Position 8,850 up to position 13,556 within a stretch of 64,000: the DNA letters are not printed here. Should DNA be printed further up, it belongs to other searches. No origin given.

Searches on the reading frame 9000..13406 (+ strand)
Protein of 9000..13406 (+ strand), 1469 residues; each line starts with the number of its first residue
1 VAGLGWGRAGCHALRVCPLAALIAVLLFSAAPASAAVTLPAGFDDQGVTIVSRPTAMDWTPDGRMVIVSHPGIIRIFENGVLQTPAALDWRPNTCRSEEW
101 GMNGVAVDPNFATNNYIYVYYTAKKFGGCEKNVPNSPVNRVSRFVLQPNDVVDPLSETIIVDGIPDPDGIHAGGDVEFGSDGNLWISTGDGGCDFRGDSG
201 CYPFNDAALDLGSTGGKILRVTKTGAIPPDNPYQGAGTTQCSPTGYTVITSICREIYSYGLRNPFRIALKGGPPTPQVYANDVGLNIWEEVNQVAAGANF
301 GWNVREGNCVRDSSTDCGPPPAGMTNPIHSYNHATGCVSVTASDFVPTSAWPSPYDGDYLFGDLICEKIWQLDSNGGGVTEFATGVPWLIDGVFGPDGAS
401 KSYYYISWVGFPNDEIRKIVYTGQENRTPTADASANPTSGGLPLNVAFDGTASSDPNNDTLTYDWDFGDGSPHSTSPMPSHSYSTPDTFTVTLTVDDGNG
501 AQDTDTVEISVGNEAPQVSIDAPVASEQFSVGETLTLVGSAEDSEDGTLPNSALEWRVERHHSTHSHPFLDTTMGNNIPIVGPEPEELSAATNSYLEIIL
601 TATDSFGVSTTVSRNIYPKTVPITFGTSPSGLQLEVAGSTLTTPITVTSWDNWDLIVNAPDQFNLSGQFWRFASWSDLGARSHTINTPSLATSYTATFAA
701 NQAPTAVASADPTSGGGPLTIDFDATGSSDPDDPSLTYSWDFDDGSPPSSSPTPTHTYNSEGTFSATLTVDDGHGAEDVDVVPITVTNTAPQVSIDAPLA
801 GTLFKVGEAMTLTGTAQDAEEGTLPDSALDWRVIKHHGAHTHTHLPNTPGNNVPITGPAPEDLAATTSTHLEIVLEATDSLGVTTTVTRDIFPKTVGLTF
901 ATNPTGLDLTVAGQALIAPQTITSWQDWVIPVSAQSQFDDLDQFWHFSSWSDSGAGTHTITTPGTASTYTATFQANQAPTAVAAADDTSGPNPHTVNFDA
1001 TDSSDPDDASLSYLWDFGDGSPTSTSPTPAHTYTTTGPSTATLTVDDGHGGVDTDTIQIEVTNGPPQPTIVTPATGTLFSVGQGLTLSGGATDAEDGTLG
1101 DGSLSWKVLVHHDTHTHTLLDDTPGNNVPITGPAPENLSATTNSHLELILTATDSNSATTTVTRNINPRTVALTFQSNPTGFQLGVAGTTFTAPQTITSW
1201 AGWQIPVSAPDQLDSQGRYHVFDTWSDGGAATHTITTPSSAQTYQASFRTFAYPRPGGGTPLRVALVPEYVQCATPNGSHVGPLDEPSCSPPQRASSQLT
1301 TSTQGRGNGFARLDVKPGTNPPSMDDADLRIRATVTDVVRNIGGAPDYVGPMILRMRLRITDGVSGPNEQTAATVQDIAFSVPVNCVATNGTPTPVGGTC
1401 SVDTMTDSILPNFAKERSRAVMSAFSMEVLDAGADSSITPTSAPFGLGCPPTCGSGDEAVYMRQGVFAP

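Call 35: search_protein_families(library=pfam, proteins=[window:9000-13406:+], max_evalue=0.01)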
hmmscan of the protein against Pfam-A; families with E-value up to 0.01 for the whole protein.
window:9000-13406:+ (1469 aa): 7 families
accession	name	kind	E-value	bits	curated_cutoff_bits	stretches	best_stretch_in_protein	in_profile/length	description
PF18911.6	PKD_4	-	4.9e-55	184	27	3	426-511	1-85/85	PKD domain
PF07995.17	GSDH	-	6.3e-40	137.9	25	1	52-377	2-291/332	Glucose / Sorbosone dehydrogenase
PF00801.26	PKD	-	3.4e-34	117.1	23.5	3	710-778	6-73/80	PKD domain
PF22352.2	K319L-like_PKD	-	3.8e-13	49.7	27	3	446-511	14-84/84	K319L-like, PKD domain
PF21027.3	Sde0182_C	-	3.1e-09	37.7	27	0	720-740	1-21/83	Cellulose-binding protein Sde0182, C-terminal domain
PF17957.7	Big_7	-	7.6e-05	23.7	24.1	0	516-546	1-30/70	Bacterial Ig domain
PF17963.7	Big_9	-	0.003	18.8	23.6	1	976-1059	1-88/89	Bacterial Ig domain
